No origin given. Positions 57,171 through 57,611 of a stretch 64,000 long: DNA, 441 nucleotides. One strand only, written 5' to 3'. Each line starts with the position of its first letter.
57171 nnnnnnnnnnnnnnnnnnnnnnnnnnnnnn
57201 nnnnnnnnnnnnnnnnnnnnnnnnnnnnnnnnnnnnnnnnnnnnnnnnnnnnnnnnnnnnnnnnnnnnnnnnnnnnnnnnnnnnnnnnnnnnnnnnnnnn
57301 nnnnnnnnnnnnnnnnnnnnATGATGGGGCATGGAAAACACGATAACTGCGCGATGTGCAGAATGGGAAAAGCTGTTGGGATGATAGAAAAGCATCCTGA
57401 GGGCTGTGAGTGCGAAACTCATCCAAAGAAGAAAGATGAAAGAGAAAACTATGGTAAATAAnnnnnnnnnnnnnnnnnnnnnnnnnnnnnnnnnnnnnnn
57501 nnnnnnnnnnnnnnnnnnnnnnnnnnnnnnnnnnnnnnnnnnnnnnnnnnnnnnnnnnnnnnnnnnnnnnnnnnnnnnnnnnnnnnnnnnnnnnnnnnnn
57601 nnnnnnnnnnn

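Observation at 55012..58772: Crp-family regulator with three near-identical class-II-positioned sites defining a local redox regulon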

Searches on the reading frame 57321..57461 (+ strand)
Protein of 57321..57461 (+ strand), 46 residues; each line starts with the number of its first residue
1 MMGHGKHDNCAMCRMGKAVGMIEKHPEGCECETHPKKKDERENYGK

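Call 6: search_protein_families(library=pfam, proteins=[window:57321-57461:+], max_evalue=0.01)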
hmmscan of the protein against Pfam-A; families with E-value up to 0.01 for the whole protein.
window:57321-57461:+ (46 aa): 0 families

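Call 20: search_protein_families(library=ncbifam, proteins=[window:57321-57461:+], max_evalue=0.001)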
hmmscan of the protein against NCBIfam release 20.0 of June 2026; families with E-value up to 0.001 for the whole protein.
window:57321-57461:+ (46 aa): 0 families
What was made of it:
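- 57321..57461 (+): Micro-ORF A, 46 aa, rich in Cys, His and Met (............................). No family hit (calls 6, 20).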

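Call 42: find_homologous_proteins(query=window:57321-57458:+, max_evalue=0.01)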
Query window:57321-57458:+ (46 aa): 8 proteins with E <= 0.01 among 8 candidates.
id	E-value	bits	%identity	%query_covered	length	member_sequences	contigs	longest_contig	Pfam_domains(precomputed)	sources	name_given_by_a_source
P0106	5.8e-25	102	100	100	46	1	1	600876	-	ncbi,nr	ncbi:MAG: hypothetical protein HYT07_01310 [Candidatus Levybacteria bacterium]|nr:hypothetical prote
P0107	2.0e-15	73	72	100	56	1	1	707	-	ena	-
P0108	4.1e-15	72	70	100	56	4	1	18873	-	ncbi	-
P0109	7.9e-13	65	73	93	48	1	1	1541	-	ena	-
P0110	2.0e-9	54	64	93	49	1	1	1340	-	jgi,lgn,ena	-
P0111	7.4e-9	52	96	52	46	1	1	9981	-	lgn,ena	-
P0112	7.6e-9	52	64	96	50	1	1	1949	-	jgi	-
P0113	1.2e-7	49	67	89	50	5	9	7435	-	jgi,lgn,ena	-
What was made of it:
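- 57321..57461 (+): Annotated as hypothetical in the source MAG (call 42).
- Tried and rejected: Homologue search with micro-ORF A: 8 hits, all unnamed (call 42).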
